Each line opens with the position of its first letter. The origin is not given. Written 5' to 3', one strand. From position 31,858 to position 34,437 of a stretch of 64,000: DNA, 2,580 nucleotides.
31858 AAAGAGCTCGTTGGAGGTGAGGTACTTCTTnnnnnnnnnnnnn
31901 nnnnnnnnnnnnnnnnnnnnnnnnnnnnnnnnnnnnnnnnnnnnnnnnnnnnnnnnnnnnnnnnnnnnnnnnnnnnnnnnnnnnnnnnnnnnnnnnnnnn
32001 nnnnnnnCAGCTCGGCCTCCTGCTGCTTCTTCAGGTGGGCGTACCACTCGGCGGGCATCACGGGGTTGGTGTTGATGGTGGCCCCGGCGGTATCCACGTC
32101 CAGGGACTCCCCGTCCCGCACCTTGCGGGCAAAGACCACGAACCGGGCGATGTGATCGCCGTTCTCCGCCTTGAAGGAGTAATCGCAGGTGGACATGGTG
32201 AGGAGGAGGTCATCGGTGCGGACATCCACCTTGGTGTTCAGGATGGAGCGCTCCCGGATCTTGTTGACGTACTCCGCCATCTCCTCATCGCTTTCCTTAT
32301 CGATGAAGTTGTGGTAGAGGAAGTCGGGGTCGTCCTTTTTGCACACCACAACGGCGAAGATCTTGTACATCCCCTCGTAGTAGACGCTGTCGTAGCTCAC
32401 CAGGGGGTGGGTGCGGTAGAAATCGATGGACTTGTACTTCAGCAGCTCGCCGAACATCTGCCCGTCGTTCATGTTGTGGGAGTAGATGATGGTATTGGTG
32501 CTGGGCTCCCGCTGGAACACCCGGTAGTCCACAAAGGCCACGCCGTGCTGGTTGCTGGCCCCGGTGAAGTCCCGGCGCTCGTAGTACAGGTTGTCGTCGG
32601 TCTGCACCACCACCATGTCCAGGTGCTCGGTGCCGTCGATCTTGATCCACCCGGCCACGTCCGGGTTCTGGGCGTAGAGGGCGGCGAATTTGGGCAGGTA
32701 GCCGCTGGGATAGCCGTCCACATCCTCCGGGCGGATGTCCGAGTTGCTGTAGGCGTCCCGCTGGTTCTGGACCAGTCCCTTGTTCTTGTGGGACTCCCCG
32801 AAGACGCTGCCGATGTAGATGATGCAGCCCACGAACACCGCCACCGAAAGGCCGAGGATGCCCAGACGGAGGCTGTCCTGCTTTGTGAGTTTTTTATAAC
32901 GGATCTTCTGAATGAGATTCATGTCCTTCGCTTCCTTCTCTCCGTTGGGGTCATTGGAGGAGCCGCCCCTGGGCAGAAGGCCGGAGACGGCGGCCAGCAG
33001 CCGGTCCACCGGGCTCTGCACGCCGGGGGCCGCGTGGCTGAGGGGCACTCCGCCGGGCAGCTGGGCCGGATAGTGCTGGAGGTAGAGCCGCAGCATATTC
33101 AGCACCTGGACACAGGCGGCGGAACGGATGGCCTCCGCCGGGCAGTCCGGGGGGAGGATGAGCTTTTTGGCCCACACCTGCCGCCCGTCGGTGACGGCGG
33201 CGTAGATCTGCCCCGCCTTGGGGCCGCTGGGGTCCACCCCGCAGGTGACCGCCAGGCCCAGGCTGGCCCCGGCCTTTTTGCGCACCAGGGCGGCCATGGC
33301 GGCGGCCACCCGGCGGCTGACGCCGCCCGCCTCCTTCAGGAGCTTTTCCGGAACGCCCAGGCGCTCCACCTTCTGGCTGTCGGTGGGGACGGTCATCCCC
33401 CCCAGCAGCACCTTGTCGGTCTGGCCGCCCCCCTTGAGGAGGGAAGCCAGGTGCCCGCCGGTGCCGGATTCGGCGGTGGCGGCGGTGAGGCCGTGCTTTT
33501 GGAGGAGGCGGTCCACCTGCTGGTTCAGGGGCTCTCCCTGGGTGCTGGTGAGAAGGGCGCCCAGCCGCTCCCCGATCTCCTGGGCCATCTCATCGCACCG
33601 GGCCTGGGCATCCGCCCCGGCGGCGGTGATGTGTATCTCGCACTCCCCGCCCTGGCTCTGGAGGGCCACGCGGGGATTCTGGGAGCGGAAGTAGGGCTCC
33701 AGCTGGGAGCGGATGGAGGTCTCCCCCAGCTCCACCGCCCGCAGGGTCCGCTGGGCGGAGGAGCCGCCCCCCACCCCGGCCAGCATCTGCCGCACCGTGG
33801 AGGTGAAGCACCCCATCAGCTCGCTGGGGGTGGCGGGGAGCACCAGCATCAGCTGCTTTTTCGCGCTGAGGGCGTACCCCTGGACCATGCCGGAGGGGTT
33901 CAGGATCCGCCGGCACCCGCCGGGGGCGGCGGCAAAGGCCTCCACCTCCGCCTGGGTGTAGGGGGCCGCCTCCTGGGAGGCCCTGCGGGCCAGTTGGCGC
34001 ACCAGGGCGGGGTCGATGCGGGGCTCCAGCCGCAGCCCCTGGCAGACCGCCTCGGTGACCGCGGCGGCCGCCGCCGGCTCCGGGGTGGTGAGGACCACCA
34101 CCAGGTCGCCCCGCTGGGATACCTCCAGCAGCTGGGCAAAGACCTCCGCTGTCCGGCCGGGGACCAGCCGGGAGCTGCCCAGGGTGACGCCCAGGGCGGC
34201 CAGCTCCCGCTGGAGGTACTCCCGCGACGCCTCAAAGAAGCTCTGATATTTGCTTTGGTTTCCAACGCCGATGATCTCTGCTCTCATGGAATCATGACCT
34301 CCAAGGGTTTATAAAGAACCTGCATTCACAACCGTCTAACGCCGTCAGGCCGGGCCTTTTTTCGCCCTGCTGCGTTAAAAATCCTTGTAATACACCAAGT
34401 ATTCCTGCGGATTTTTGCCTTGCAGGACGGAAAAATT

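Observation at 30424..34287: Transmembrane fusion of a degenerate CinA with an intact class B sortase and Ig-like domains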

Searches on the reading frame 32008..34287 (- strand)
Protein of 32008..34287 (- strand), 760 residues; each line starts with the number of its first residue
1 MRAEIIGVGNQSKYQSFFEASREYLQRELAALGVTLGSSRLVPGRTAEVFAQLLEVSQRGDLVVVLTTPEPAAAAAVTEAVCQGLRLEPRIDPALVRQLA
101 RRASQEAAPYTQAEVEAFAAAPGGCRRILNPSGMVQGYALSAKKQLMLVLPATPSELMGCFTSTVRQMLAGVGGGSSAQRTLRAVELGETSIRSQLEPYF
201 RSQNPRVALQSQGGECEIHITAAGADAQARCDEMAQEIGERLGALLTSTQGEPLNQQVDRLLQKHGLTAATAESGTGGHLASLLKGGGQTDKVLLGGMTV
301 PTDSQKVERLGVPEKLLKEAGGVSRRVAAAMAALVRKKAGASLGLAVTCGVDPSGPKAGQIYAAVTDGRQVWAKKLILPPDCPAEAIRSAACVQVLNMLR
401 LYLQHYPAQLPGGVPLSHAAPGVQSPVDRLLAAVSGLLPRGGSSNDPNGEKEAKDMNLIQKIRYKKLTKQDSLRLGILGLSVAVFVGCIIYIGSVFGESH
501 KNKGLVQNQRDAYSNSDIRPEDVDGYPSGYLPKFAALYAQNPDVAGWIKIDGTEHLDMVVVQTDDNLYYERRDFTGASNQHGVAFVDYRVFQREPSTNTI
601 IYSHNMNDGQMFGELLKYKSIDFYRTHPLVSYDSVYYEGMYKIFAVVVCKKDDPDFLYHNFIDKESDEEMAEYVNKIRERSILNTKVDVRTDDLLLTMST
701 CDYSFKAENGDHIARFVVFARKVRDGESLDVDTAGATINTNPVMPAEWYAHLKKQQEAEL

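Call 5: find_homologous_proteins(query=window:32008-34287:-, max_evalue=0.00001)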
Query window:32008-34287:- (760 aa): 13 proteins with E <= 0.00001 among 8000 candidates.
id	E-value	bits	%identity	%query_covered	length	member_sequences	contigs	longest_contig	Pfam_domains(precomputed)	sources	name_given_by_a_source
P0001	0.0e+0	1708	100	100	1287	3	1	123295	PF26182.1,PF18146.7,PF22359.3,PF02464.24,PF02368.25,PF04203.19,PF26918.1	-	-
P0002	0.0e+0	1269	74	100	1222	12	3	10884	PF18146.7,PF02464.24,PF04203.19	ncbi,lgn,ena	-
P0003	0.0e+0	1251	73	100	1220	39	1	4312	PF18146.7,PF00994.30,PF02464.24,PF04203.19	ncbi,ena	-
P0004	0.0e+0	1165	69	100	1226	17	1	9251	PF18146.7,PF00994.30,PF02464.24,PF04203.19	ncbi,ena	-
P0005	0.0e+0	1112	66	100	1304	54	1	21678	PF18146.7,PF00994.30,PF02464.24,PF04203.19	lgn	-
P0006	0.0e+0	1112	66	99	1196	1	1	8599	PF18146.7,PF00994.30,PF02464.24,PF04203.19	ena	-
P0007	0.0e+0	1097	66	99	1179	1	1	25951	PF18146.7,PF00994.30,PF02464.24,PF04203.19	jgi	jgi:SrtB family sortase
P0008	0.0e+0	1037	62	99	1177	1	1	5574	PF18146.7,PF02464.24,PF04203.19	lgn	-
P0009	1.1e-293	994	60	100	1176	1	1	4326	PF18146.7,PF02464.24,PF04203.19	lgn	-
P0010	2.5e-218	745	49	100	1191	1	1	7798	PF02464.24,PF04203.19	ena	-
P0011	4.5e-199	681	46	99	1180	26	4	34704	PF02464.24,PF04203.19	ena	-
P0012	1.8e-17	81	27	53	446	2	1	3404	PF18146.7,PF00994.30,PF02464.24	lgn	-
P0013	3.5e-7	47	27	37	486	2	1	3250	PF18146.7,PF00994.30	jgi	jgi:nicotinamide-nucleotide amidase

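Call 9: find_related_loci(query=A1, collection=genome_contigs, flank=10000)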
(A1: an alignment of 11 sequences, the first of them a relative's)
Query A1 (1287 aa) in genome_contigs; peptide patterns used: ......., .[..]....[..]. (x = any residue, [..] = any of these).
96 stretches matched a pattern; 52 encode a relative of the query (tblastn E <= 1e-3); 52 distinct loci.
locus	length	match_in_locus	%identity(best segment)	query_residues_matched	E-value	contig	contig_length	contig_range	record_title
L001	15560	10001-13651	77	1-1217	0e+0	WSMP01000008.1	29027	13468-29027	MAG: Angelakisella sp. isolate RACS_027 NODE_195_length_29027_cov_29.127433, whole genome shotgun sequence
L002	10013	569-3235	71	1-885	0e+0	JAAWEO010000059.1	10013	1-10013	MAG: Angelakisella sp. isolate ABMPRH_154_2 SL341420_scaffold_7022, whole genome shotgun sequence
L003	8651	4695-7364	70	1-886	0e+0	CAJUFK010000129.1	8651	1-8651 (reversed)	MAG TPA_asm: uncultured Angelakisella sp. isolate MGBC131977 genome assembly, contig: MGBC131977.129, whole genome shotg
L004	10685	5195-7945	65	1-912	0e+0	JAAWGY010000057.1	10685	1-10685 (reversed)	MAG: Angelakisella sp. isolate ABMPRH_154_5_1 SL341417_scaffold_14609, whole genome shotgun sequence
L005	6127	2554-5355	63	1-920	0e+0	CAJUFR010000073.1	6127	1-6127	MAG TPA_asm: uncultured Angelakisella sp. isolate MGBC136623 genome assembly, contig: MGBC136623.73, whole genome shotgu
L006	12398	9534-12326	62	1-913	0e+0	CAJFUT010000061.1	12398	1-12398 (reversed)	uncultured Angelakisella sp. isolate Coassembly_mag_472 genome assembly, contig: MAGpy_11413_min2k_bin_472_fak87_242142,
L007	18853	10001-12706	64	1-886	0e+0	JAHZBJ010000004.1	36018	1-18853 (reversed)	MAG: Oscillospiraceae bacterium isolate HRGM_Genome_2032 HRGM_Genome_2032_4, whole genome shotgun sequence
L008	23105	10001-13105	47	1-910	0e+0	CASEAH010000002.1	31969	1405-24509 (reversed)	uncultured Oscillospiraceae bacterium isolate CO.O97.metabat-bins.115 genome assembly, contig: CO.O97.metabat-bins.115.f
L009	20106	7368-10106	47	1-884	0e+0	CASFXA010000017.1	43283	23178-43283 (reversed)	uncultured Oscillospiraceae bacterium isolate CO.O25.metabat-bins.313 genome assembly, contig: CO.O25.metabat-bins.313.f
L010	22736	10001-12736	45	1-884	0e+0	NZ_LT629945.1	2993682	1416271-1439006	Angelakisella massiliensis strain Marseille-P3217T, whole genome shotgun sequence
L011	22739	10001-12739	47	1-886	0e+0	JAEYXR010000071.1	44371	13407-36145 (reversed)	MAG: Bacillota bacterium isolate OH_CBlB_319 k127_758008, whole genome shotgun sequence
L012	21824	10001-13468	35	3-1134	1e-170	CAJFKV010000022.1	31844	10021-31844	Candidatus Heteroruminococcus faecigallinarum isolate Chicken_22_mag_76 genome assembly, contig: MAGpy_11413_22_idba_bin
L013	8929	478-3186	37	1-878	3e-169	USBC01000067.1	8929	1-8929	uncultured Ruminococcaceae bacterium isolate UMGS1551 genome assembly, contig: NODE_4586_length_8929_cov_3.262878, whole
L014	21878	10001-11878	55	16-881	2e-156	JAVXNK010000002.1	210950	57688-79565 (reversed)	MAG: Angelakisella sp. isolate CGS6M2-bin29 NODE_25_length_210950_cov_10.856440, whole genome shotgun sequence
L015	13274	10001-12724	34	1-861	7e-135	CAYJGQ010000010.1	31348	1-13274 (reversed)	MAG TPA_asm: uncultured Oscillospiraceae bacterium isolate ERP123703_co1_305 genome assembly, contig: NODE_1396_length_3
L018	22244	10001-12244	32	3-745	1e-105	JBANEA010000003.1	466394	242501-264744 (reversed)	Oscillospiraceae bacterium PP1C4 PP1C4_000000000003, whole genome shotgun sequence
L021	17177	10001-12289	29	1-741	8e-84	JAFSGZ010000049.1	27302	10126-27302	MAG: Oscillospiraceae bacterium isolate RGIG3134 Goat_Rectum.Co__c1387662, whole genome shotgun sequence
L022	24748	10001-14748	31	1-749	3e-80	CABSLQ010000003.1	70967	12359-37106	MAG TPA_asm: uncultured Ruminococcaceae bacterium isolate MGYG-HGUT-02705 genome assembly, contig: GUT_GENOME158781_3, w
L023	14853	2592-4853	29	3-745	9e-78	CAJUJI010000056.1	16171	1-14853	MAG TPA_asm: uncultured Anaerotruncus sp. isolate MGBC140748 genome assembly, contig: MGBC140748.56, whole genome shotgu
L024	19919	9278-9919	44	531-749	6e-54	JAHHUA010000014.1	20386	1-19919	MAG: Oscillospiraceae bacterium isolate MAG096 MAG096_14, whole genome shotgun sequence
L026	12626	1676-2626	33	450-749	1e-39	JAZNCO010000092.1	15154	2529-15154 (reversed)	MAG: Acutalibacteraceae bacterium isolate T1900044731_TS20190197.MAGScoT_cleanbin_000010 SGB_2010_k141_1473856, whole ge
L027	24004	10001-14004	38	135-749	7e-37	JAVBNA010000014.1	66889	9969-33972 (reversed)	MAG: Oscillospiraceae bacterium isolate EPI_MAG_00066 c_000010427789, whole genome shotgun sequence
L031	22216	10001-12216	30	1-749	7e-32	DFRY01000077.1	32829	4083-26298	MAG TPA_asm: Ruminococcaceae bacterium UBA3451 UBA3451_contig_1743, whole genome shotgun sequence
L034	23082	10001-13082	31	246-749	3e-28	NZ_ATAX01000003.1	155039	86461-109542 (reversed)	Ruminococcus flavefaciens 007c Rf007c_contig00011, whole genome shotgun sequence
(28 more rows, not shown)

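Call 17: find_encoding_contigs(protein=P0001, flank=10000, max_places=2)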
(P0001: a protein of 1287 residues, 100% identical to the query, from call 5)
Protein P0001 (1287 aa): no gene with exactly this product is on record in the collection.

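Call 18: find_encoding_contigs(protein=P0011, flank=10000, max_places=3)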
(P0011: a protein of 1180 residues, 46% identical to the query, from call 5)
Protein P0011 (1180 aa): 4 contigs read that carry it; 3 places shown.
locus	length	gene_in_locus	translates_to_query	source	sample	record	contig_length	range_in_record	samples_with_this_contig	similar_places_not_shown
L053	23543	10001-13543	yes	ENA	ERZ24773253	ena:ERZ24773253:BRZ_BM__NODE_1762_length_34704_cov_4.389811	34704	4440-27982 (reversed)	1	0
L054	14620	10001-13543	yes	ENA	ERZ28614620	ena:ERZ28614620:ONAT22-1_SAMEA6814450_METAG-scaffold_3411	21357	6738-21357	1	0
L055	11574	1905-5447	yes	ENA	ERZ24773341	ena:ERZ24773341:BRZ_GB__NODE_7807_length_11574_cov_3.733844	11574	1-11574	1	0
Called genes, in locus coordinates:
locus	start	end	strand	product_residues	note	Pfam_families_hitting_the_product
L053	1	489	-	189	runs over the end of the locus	-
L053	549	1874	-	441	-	PF01554:MatE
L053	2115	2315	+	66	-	-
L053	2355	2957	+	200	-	-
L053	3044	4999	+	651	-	PF01476:LysM (weak), PF07501:G5, PF01551:Peptidase_M23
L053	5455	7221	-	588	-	PF00496:SBP_bac_5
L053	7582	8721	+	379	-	PF00266:Aminotran_5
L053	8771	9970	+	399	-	PF22025:ThiI_fer, PF02926:THUMP, PF02568:ThiI, PF06508:QueC (faint)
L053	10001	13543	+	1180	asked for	PF02464:CinA, PF04203:Sortase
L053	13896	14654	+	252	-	PF01936:NYN, PF12872:OST-HTH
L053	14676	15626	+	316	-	PF00126:HTH_1, PF03466:LysR_substrate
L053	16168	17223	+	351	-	PF03417:AAT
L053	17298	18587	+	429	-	PF03600:CitMHS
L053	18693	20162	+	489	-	PF00144:Beta-lactamase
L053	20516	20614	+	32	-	-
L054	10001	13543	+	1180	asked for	PF02464:CinA, PF04203:Sortase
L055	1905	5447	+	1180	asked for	PF02464:CinA, PF04203:Sortase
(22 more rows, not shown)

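Call 19: find_encoding_contigs(protein=P0007, flank=10000, max_places=2)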
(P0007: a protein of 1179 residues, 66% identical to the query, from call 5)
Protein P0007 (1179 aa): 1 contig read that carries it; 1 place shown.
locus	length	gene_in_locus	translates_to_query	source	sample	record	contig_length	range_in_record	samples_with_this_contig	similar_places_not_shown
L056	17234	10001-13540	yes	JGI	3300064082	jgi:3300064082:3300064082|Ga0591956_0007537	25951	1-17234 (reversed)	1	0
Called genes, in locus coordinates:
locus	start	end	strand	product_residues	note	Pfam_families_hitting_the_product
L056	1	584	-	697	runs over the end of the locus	PF12437:GSIII_N, PF00120:Gln-synt_C, PF18318:Gln-synt_C-ter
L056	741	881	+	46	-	-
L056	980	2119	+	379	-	PF00310:GATase_2, PF13522:GATase_6 (weak)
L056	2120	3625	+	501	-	PF00037:Fer4 (faint), PF13237:Fer4_10 (weak), PF12838:Fer4_7 (weak), PF13187:Fer4_9, PF01645:Glu_synthase, PF00478:IMPDH (weak), PF04898:Glu_syn_central, PF01070:FMN_dh (weak), +2 more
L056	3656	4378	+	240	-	PF01493:GXGXG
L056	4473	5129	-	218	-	PF01613:Flavin_Reduct, PF21349:RUBY_RBDX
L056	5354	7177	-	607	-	PF00496:SBP_bac_5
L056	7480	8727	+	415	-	PF00266:Aminotran_5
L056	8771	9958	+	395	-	PF22025:ThiI_fer, PF02926:THUMP, PF02568:ThiI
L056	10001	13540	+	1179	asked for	PF00994:MoCF_biosynth, PF18146:CinA_KH, PF02464:CinA, PF04203:Sortase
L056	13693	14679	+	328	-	PF19481:DUF6017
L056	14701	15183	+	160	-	PF12687:DUF3801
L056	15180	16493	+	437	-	PF02534:T4SS-DNA_transf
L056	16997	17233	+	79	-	?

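Call 27: search_protein_families(library=pfam, proteins=[L034:7055-8185:+, L034:8187-8696:+, L034:8737-9915:+, L034:9986-10522:+, L034:10522-12213:+, L034:12213-13187:+, L034:13232-14527:+, L031:12303-12788:+, L031:12805-14667:+, L027:12367-15099:+], max_evalue=0.001)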
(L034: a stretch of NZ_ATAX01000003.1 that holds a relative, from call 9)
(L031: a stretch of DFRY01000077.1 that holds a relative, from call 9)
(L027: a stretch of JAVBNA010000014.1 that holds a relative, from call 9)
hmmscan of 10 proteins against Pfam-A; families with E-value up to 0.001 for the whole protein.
L034:7055-8185:+ (376 aa): 1 family
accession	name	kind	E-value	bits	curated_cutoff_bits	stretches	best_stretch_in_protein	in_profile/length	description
PF00266.25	Aminotran_5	-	3.5e-66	224.1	21.5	1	3-363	1-371/371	Aminotransferase class-V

L034:8187-8696:+ (169 aa): 0 families

L034:8737-9915:+ (392 aa): 4 families
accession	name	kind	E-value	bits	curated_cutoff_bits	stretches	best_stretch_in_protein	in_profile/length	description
PF02568.20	ThiI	-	5e-66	222.5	20.5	1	176-372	1-197/197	Thiamine biosynthesis protein (ThiI)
PF22025.1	ThiI_fer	-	6.7e-23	81.4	25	1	5-77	2-72/72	ThiI ferredoxin-like domain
PF02926.22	THUMP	-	1.6e-18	67.3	20.6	1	83-162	1-81/84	THUMP domain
PF06508.19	QueC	-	0.00028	20.9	22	0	180-210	1-31/210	Queuosine biosynthesis protein QueC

L034:9986-10522:+ (178 aa): 1 family
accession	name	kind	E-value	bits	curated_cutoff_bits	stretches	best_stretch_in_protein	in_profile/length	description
PF02464.23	CinA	-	6.5e-49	166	23.5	1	17-172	4-155/155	Competence-damaged protein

L034:10522-12213:+ (563 aa): 1 family
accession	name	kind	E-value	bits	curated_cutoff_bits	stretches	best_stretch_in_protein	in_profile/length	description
PF04203.18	Sortase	-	4.1e-12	46.4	26.6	1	334-519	1-125/125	Sortase domain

L034:12213-13187:+ (324 aa): 1 family
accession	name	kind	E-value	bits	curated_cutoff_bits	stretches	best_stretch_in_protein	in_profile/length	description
PF04203.18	Sortase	-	2.5e-06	27.7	26.6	1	160-284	35-123/125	Sortase domain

L034:13232-14527:+ (431 aa): 1 family
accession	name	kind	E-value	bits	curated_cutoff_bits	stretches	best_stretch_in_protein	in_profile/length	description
PF08486.15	SpoIID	-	1.2e-05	26.3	23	1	247-279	17-49/97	Stage II sporulation protein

L031:12303-12788:+ (161 aa): 0 families

L031:12805-14667:+ (620 aa): 1 family
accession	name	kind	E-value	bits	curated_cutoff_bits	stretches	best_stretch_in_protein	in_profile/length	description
PF00144.29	Beta-lactamase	-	6e-35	121.4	27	1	63-340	3-310/329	Beta-lactamase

L027:12367-15099:+ (910 aa): 2 families
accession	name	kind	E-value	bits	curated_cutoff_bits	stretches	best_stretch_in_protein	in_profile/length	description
PF08486.15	SpoIID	-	4.4e-09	37.3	23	1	660-696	12-48/97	Stage II sporulation protein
PF04203.18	Sortase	-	5.9e-06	26.5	26.6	1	349-516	1-122/125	Sortase domain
